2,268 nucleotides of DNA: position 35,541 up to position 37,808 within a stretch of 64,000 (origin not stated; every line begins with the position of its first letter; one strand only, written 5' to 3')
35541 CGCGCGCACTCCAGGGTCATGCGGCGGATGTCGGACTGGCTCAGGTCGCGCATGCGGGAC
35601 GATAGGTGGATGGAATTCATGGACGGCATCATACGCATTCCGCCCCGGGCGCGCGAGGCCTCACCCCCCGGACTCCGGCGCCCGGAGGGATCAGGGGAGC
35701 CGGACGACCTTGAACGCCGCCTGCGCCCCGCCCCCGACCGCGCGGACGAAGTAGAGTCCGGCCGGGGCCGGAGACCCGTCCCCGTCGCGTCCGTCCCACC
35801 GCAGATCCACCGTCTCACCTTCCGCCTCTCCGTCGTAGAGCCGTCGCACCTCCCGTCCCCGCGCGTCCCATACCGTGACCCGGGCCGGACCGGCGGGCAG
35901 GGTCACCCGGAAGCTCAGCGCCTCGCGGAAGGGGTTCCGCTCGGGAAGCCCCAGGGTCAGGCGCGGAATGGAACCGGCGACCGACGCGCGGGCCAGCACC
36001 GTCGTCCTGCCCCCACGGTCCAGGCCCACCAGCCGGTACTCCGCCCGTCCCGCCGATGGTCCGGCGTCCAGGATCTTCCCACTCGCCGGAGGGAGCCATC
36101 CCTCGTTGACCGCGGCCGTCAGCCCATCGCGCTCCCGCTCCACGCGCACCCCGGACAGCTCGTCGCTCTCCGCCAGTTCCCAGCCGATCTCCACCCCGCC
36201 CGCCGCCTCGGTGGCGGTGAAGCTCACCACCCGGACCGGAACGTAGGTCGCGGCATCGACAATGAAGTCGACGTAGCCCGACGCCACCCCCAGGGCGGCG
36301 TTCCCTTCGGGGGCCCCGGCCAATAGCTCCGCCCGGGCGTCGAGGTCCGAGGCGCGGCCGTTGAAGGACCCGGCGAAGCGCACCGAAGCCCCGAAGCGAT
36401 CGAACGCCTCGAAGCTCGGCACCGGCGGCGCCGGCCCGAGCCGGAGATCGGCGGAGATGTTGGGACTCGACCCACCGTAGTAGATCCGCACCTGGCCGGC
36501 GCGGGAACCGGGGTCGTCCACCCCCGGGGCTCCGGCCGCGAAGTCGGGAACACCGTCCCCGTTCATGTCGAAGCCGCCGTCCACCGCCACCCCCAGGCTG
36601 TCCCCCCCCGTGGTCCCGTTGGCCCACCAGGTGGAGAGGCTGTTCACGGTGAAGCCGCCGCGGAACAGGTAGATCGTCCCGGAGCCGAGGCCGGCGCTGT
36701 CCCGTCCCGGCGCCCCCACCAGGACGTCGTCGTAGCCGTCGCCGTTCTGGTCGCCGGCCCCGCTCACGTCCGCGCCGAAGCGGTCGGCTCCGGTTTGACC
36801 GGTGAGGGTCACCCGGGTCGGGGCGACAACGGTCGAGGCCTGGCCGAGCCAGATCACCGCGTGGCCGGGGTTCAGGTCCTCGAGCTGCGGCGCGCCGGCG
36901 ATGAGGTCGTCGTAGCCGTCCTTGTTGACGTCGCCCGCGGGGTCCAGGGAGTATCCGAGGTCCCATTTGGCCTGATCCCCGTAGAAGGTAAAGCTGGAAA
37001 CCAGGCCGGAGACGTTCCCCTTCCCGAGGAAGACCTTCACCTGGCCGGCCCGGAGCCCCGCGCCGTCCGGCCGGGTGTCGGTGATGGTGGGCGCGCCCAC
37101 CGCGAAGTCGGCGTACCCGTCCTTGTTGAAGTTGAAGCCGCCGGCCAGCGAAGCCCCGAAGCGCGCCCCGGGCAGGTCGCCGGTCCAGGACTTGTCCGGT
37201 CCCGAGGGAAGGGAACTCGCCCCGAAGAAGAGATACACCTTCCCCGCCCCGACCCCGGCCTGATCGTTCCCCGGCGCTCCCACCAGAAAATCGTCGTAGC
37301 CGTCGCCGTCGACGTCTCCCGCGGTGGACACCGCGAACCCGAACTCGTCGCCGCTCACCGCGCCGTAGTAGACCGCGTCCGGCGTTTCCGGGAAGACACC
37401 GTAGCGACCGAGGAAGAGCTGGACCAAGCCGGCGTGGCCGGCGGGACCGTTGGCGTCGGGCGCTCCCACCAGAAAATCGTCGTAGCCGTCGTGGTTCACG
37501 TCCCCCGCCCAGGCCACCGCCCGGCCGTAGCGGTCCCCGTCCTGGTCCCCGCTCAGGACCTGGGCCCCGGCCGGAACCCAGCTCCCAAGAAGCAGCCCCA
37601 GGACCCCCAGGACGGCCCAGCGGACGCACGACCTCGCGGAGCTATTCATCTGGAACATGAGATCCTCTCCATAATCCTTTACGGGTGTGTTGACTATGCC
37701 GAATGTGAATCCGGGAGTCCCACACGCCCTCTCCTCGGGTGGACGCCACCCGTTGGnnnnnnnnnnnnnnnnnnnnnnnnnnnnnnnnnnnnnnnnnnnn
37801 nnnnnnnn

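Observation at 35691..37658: FG-GAP beta-propeller protein with a Por/T9SS-type C-terminal sorting domain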

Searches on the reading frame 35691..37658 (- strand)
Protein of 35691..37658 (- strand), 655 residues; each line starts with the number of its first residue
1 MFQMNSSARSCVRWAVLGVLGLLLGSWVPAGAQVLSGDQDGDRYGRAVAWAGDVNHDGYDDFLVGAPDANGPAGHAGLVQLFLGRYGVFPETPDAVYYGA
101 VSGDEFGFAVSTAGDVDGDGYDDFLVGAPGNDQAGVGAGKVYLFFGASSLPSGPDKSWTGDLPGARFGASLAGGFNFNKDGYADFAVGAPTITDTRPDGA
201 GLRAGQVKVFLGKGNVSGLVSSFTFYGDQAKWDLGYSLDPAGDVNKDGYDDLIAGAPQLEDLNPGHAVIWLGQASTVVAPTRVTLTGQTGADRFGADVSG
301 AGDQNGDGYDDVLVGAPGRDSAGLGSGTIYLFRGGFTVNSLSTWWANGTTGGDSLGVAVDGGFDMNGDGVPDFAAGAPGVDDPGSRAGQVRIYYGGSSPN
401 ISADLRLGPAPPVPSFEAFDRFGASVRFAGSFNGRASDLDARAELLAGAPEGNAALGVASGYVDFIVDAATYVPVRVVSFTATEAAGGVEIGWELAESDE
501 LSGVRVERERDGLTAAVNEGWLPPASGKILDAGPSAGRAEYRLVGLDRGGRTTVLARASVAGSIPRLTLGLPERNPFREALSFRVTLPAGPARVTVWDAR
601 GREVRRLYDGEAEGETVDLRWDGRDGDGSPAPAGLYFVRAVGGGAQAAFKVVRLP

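Call 3: search_protein_families(library=pfam, proteins=[window:35691-37658:-], max_evalue=1)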
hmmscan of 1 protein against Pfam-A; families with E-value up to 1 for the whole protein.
window:35691-37658:- (655 aa): 4 families
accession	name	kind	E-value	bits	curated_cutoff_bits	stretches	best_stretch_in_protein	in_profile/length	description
PF01839.29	FG-GAP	-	1.7e-39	133.5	22.1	6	106-144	1-37/37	FG-GAP repeat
PF13860.13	FlgD_ig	-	8.9e-09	35.7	27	1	581-641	12-74/79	FlgD Ig-like domain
PF13517.12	FG-GAP_3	-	1e-08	36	26.9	6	243-314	1-61/61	FG-GAP-like repeat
PF14312.12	FG-GAP_2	-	0.013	16.1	23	2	290-332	14-49/49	FG-GAP repeat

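Call 4: search_protein_families(library=ncbifam, proteins=[window:35691-37658:-], max_evalue=1)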
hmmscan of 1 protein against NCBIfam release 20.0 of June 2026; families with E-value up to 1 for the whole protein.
window:35691-37658:- (655 aa): 6 families
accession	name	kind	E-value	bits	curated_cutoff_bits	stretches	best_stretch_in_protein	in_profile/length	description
NF047539.1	XAC2610_fam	domain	8.1e-07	29.4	35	0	52-71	4-23/89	XAC2610-related protein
NF005176.1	PRK06655.1-1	equivalog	6.3e-06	26.3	230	1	588-649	95-158/197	flagellar hook assembly protein FlgD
NF009277.0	PRK12634.1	equivalog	0.00023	21.3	333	1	589-640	121-172/221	flagellar basal body rod modification protein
TIGR04183.1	Por_Secre_tail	domain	0.0069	16.3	23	1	575-652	4-70/72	T9SS type A sorting domain-containing protein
NF009276.0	PRK12633.1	equivalog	0.022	14.4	383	1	578-645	115-184/234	flagellar basal body rod modification protein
NF009453.0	PRK12813.1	equivalog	0.039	13.5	264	1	589-637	123-168/223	flagellar basal body rod modification protein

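Call 10: find_homologous_proteins(query=window:35691-37658:-, max_evalue=0.00001)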
Query window:35691-37658:- (655 aa): 6033 proteins with E <= 0.00001 among 8000 candidates; the best 120 are listed.
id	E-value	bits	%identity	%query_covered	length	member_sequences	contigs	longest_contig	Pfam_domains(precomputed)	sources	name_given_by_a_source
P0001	0.0e+0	1450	100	100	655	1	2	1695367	PF01839.30,PF13517.13,PF13860.13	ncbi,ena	-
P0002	0.0e+0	1156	80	100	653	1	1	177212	PF01839.30,PF14312.13,PF13517.13,PF13860.13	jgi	jgi:hypothetical protein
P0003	2.5e-224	765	59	100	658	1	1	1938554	PF01839.30,PF13517.13,PF13860.13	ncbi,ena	-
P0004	1.0e-220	753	59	96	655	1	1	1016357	PF01839.30,PF14312.13,PF13517.13,PF13860.13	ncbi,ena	-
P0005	1.5e-187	643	55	96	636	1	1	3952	PF01839.30,PF14312.13,PF13860.13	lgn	-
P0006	1.3e-183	630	53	95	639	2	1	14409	PF01839.30,PF13517.13,PF13860.13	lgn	-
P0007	1.4e-181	623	52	96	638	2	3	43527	PF01839.30,PF14312.13,PF13517.13,PF13860.13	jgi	jgi:hypothetical protein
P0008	2.7e-180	619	51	99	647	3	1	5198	PF01839.30,PF14312.13,PF13517.13,PF13860.13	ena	-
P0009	3.0e-180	619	51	99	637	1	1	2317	PF01839.30,PF13517.13,PF13860.13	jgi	-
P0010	1.8e-179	616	50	95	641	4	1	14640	PF01839.30,PF14312.13,PF13517.13,PF13860.13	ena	-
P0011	4.2e-179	615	51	98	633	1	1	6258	PF01839.30,PF13517.13,PF13860.13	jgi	-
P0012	3.7e-178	612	50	98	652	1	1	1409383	PF01839.30,PF14312.13,PF13517.13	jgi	jgi:FG-GAP repeat protein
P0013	1.2e-175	604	49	98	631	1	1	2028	PF01839.30,PF14312.13,PF13517.13,PF13860.13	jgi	jgi:hypothetical protein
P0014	9.2e-174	598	50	95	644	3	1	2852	PF01839.30,PF14312.13,PF13517.13,PF13860.13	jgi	jgi:FG-GAP repeat protein/flagellar hook capping protein FlgD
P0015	1.1e-173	597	51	95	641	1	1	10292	PF01839.30,PF14312.13,PF13517.13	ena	-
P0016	1.4e-173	597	51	95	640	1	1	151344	PF01839.30,PF14312.13,PF13517.13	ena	-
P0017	1.6e-172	593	51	95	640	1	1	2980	PF01839.30,PF14312.13,PF13517.13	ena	-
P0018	2.3e-172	593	54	86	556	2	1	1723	PF01839.30,PF13860.13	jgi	-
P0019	2.7e-172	593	49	97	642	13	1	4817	PF01839.30,PF14312.13,PF13517.13,PF13860.13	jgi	jgi:FG-GAP repeat protein/flagellar hook capping protein FlgD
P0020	1.2e-171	591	51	91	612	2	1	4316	PF01839.30,PF13517.13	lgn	-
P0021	2.8e-170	586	51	97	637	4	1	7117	PF01839.30,PF14312.13,PF13517.13,PF13860.13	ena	-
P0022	5.3e-170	585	48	98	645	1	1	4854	PF01839.30,PF14312.13,PF13517.13,PF13860.13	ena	-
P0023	5.4e-168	579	51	91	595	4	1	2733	PF01839.30,PF14312.13,PF13517.13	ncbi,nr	ncbi:MAG TPA: integrin alpha, partial [Dongiaceae bacterium]|nr:integrin alpha [Dongiaceae bacterium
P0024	1.1e-162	561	52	87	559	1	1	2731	PF01839.30,PF14312.13,PF13517.13,PF13860.13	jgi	jgi:hypothetical protein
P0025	5.1e-151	522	49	98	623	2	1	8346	PF01839.30,PF14312.13,PF13517.13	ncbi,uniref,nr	ncbi:MAG: hypothetical protein HKN21_09885 [Candidatus Eisenbacteria bacterium]|uniref:T9SS type A s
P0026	2.9e-149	517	40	56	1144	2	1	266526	PF01839.30,PF13517.13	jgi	-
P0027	5.1e-146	506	34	66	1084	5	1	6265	PF01839.30,PF13517.13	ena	-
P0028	5.0e-144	499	49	82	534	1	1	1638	PF01839.30,PF14312.13,PF13517.13,PF13860.13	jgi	jgi:hypothetical protein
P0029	9.9e-136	472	37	65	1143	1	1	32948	PF01839.30,PF14312.13,PF13517.13,PF13860.13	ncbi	-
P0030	3.4e-135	470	53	69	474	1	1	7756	PF01839.30,PF13517.13,PF13860.13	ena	-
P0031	1.7e-131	458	44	98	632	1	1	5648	PF01839.30,PF14312.13,PF13517.13,PF13860.13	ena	-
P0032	1.0e-128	449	36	94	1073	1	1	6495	PF01839.30,PF14312.13,PF13517.13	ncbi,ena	-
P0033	2.2e-128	448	50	75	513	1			PF01839.30,PF14312.13,PF13517.13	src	-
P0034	2.4e-126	441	34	94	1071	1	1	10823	PF01839.30,PF14312.13,PF13517.13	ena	-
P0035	6.6e-126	439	38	64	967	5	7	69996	PF01839.30,PF23727.2,PF14312.13,PF13517.13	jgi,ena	-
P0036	5.4e-125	436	30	92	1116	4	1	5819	PF01839.30,PF13517.13,PF13860.13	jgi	jgi:hypothetical protein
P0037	2.8e-124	434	36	64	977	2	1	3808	PF01839.30,PF14312.13,PF13517.13,PF21955.1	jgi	jgi:hypothetical protein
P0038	9.9e-122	426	39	75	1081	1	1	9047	PF01839.30,PF14312.13,PF13517.13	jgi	jgi:hypothetical protein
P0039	4.0e-121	424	34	73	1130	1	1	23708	PF01839.30,PF13517.13,PF13860.13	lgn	-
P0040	2.4e-120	421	35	57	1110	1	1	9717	PF01839.30,PF13517.13,PF13860.13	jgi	jgi:hypothetical protein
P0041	3.8e-120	420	41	59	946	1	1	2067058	PF01839.30,PF14312.13,PF13517.13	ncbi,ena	-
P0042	1.6e-118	415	33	65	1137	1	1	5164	PF01839.30,PF13517.13,PF13860.13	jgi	jgi:hypothetical protein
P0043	7.2e-117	410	35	52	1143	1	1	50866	PF01839.30,PF14312.13,PF13517.13,PF13860.13,PF21955.1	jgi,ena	jgi:hypothetical protein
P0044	7.7e-117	409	33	94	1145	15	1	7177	PF01839.30,PF14312.13,PF13517.13,PF13860.13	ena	-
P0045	4.1e-116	407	37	72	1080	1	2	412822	PF01839.30,PF14312.13,PF13517.13,PF18962.8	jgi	jgi:hypothetical protein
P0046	3.4e-115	404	32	62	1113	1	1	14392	PF01839.30,PF13517.13,PF13860.13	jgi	jgi:hypothetical protein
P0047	6.3e-115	403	32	69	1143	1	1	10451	PF01839.30,PF13517.13,PF18962.8,PF13860.13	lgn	-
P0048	2.3e-113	398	39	59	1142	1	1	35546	PF01839.30,PF14312.13,PF13517.13,PF13860.13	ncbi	-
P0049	3.9e-113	397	29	96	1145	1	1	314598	PF01839.30,PF14312.13,PF13517.13,PF13860.13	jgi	-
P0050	8.6e-113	396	40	61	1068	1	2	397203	PF01839.30,PF14312.13,PF13517.13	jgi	jgi:hypothetical protein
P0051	9.7e-113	396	39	68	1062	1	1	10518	PF01839.30,PF14312.13,PF13517.13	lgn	-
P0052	1.2e-112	396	31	94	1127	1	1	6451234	PF01839.30,PF13517.13,PF13860.13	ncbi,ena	-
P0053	4.1e-112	394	45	83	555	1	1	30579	PF01839.30,PF13517.13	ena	-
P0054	6.9e-112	393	36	65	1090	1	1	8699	PF01839.30,PF14312.13,PF13517.13,PF23167.2,PF28065.1,PF21955.1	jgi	-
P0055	8.4e-112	393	30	94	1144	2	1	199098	PF01839.30,PF13517.13,PF18962.8,PF13860.13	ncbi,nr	ncbi:MAG: FG-GAP repeat protein [Candidatus Eisenbacteria bacterium]|nr:FG-GAP repeat protein [Candi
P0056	8.5e-112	393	37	66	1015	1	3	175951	PF01839.30,PF14312.13,PF13517.13,PF18962.8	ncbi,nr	ncbi:MAG: FG-GAP repeat protein [Calditrichaceae bacterium]|nr:FG-GAP-like repeat-containing protein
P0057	2.4e-111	391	39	63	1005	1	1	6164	PF01839.30,PF14312.13,PF13517.13,PF18962.8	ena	-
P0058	7.6e-111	390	35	64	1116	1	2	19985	PF01839.30,PF13517.13,PF13860.13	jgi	jgi:hypothetical protein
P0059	4.4e-110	387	37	60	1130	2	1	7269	PF01839.30,PF13517.13,PF13860.13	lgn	-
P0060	5.7e-110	387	30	95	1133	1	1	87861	PF01839.30,PF13517.13,PF13860.13,PF21955.1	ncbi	ncbi:MAG: FG-GAP-like repeat-containing protein [bacterium]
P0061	7.7e-110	386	30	95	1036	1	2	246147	PF01839.30,PF14312.13,PF13517.13,PF18962.8,PF23167.2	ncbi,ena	-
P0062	4.6e-109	384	35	65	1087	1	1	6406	PF01839.30,PF13517.13,PF21955.1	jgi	jgi:hypothetical protein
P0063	6.2e-109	383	37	68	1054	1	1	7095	PF01839.30,PF14312.13,PF13517.13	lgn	-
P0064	1.1e-108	383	36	64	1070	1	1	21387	PF01839.30,PF14312.13,PF13517.13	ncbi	ncbi:MAG: integrin alpha, partial [Bacteroidota bacterium]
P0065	1.8e-108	382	35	66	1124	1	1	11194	PF01839.30,PF13517.13,PF13860.13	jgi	jgi:hypothetical protein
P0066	2.4e-108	381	38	61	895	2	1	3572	PF01839.30,PF14312.13,PF13517.13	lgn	-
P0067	2.8e-108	381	32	96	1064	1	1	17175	PF01839.30,PF14312.13,PF13517.13,PF18962.8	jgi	jgi:hypothetical protein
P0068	3.8e-108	381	36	88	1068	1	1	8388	PF01839.30,PF14312.13,PF13517.13,PF18962.8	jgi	jgi:hypothetical protein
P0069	6.2e-108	380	36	64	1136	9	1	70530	PF01839.30,PF13517.13,PF13860.13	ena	-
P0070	6.5e-108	380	35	64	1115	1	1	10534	PF01839.30,PF13517.13,PF13860.13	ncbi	-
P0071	1.9e-107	378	37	61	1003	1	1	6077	PF01839.30,PF13517.13,PF13860.13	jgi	jgi:hypothetical protein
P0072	2.3e-107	378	40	63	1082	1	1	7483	PF01839.30,PF14312.13,PF13517.13,PF18962.8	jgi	jgi:hypothetical protein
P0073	2.4e-107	378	31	94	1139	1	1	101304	PF01839.30,PF13517.13,PF13860.13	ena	-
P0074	6.4e-107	377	38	64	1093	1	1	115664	PF01839.30,PF14312.13,PF13517.13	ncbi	-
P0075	1.2e-106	376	38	61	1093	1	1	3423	PF01839.30,PF14312.13,PF13517.13,PF21955.1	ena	-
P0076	1.5e-106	376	35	72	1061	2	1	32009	PF01839.30,PF14312.13,PF13517.13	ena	-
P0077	1.7e-106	375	34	66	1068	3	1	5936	PF01839.30,PF14312.13,PF13517.13,PF23167.2,PF20852.3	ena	-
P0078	2.4e-106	375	35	64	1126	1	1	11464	PF01839.30,PF14312.13,PF13517.13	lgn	-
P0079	3.5e-106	374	38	63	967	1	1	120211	PF01839.30,PF14312.13,PF13517.13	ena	-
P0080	1.0e-105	373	36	55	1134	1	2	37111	PF01839.30,PF13517.13,PF13860.13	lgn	-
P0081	1.6e-105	372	33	63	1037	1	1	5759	PF01839.30,PF14312.13,PF13517.13,PF21955.1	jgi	jgi:hypothetical protein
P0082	2.7e-105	371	38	63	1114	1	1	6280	PF01839.30,PF13517.13,PF13860.13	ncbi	ncbi:MAG: FG-GAP-like repeat-containing protein [Candidatus Eisenbacteria bacterium]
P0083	3.3e-105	371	38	57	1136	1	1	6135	PF01839.30,PF13517.13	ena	-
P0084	1.5e-104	369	36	62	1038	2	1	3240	PF01839.30,PF14312.13,PF13517.13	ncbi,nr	ncbi:MAG TPA: FG-GAP-like repeat-containing protein, partial [Ignavibacteria bacterium]|nr:FG-GAP-li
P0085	1.6e-104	369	37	62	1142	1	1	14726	PF01839.30,PF13517.13,PF13860.13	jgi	-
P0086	2.1e-104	368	39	56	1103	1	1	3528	PF01839.30,PF14312.13,PF13517.13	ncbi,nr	ncbi:MAG: hypothetical protein GVY35_07895, partial [Bacteroidetes bacterium]|nr:hypothetical protei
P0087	2.6e-104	368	34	54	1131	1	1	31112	PF01839.30,PF13517.13,PF13860.13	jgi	jgi:hypothetical protein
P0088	6.0e-104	367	36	64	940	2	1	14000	PF01839.30,PF13517.13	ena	-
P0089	6.3e-104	367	39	57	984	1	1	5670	PF01839.30,PF14312.13,PF13517.13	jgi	jgi:hypothetical protein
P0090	1.1e-103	366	36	64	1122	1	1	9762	PF01839.30,PF13517.13,PF13860.13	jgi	jgi:hypothetical protein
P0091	1.8e-103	365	36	63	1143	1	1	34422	PF01839.30,PF13517.13,PF13860.13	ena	-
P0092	2.3e-103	365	34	64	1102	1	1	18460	PF01839.30,PF13517.13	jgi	jgi:hypothetical protein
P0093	4.8e-103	364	40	56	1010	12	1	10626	PF01839.30,PF13517.13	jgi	jgi:hypothetical protein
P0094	4.9e-103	364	36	56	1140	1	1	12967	PF01839.30,PF14312.13,PF13517.13,PF21955.1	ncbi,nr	ncbi:MAG: FG-GAP-like repeat-containing protein [Gammaproteobacteria bacterium]|nr:FG-GAP-like repea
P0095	7.8e-103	363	31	93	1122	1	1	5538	PF01839.30,PF14312.13,PF13517.13,PF13860.13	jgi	jgi:hypothetical protein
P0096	1.5e-102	362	37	54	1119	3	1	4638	PF01839.30,PF13517.13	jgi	-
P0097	3.0e-102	361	31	96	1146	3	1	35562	PF01839.30,PF13517.13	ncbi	-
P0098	3.3e-102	361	37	64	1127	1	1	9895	PF01839.30,PF13517.13,PF13860.13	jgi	jgi:hypothetical protein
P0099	7.2e-102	360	28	94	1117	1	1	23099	PF01839.30,PF13517.13,PF13860.13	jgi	jgi:hypothetical protein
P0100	7.9e-102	360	31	95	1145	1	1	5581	PF01839.30,PF13517.13,PF13860.13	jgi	jgi:hypothetical protein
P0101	1.0e-101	359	34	67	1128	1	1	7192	PF01839.30,PF13517.13,PF13860.13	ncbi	-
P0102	1.1e-101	359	35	53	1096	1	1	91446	PF01839.30,PF13517.13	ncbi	-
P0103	2.1e-101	358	36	65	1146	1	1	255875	PF01839.30,PF14312.13,PF13517.13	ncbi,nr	ncbi:MAG: FG-GAP repeat protein [Chromatiales bacterium]|nr:FG-GAP repeat protein [Chromatiales bact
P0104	3.2e-101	358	34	68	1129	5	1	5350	PF01839.30,PF13517.13,PF13860.13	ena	-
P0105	3.3e-101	358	35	65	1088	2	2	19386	PF01839.30,PF14312.13,PF14779.13,PF13517.13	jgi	-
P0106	4.6e-101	357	37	64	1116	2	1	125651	PF01839.30,PF13517.13,PF13860.13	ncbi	ncbi:MAG: FG-GAP-like repeat-containing protein [Candidatus Eisenbacteria bacterium]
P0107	7.5e-101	357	33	63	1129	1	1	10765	PF01839.30,PF13517.13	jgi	jgi:hypothetical protein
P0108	7.9e-101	357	33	87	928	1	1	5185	PF01839.30,PF14312.13,PF13517.13,PF18962.8,PF23167.2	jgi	jgi:hypothetical protein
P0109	1.3e-100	356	39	54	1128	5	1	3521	PF01839.30,PF13517.13,PF13860.13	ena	-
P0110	1.4e-100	356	39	48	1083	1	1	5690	PF01839.30,PF13517.13,PF13860.13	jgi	jgi:hypothetical protein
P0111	1.4e-100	356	34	69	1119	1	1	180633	PF01839.30,PF13517.13,PF13860.13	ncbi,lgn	-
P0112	1.6e-100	356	30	94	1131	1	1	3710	PF01839.30,PF13517.13,PF13860.13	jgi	jgi:hypothetical protein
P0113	1.9e-100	355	35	67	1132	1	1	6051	PF01839.30,PF13517.13,PF13860.13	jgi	jgi:hypothetical protein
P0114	2.0e-100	355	37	64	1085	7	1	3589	PF01839.30,PF13517.13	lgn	-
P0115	3.0e-100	355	38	65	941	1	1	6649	PF01839.30,PF13517.13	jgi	jgi:hypothetical protein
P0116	4.2e-100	354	32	94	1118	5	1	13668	PF01839.30,PF13517.13,PF13860.13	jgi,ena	-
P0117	6.8e-100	353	36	60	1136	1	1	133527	PF01839.30,PF13517.13,PF13860.13,PF21955.1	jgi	jgi:hypothetical protein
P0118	9.4e-100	353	35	63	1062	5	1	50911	PF01839.30,PF13517.13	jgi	jgi:hypothetical protein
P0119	1.3e-99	353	33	57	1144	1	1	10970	PF01839.30,PF13517.13,PF13860.13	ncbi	-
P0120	1.3e-99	353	36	54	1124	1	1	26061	PF01839.30,PF13517.13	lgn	-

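Call 12: find_encoding_contigs(protein=P0001, flank=10000, max_places=3)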
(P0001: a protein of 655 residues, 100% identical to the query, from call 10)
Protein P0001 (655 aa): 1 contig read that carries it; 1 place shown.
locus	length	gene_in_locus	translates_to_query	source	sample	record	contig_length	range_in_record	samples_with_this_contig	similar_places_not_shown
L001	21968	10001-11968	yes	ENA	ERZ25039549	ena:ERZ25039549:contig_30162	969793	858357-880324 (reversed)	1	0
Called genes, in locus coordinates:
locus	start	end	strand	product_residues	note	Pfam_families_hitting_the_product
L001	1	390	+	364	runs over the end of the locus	PF13669:Glyoxalase_4 (weak), PF00903:Glyoxalase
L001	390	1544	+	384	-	PF20510:HgmA_N (weak), PF07883:Cupin_2 (weak)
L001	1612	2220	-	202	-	PF05724:TPMT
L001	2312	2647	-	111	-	PF06155:GBBH-like_N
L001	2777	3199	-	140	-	PF04519:Bactofilin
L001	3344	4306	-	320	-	PF02470:MlaD, PF28544:Helical_needle (faint)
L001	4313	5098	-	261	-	PF00005:ABC_tran, PF13304:AAA_21 (faint)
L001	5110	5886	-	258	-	PF02405:MlaE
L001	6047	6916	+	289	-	PF01590:GAF, PF13185:GAF_2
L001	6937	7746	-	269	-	PF00588:SpoU_methylase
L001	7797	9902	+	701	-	PF03190:Thioredox_DsbH, PF13899:Thioredoxin_7, PF13098:Thioredoxin_2 (weak)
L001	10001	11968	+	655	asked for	PF13517:FG-GAP_3 (faint), PF01839:FG-GAP, PF13860:FlgD_ig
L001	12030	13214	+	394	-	PF00155:Aminotran_1_2, PF01041:DegT_DnrJ_EryC1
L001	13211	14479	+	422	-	PF02308:MgtC, PF13194:DUF4010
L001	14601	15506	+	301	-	PF01619:Pro_dh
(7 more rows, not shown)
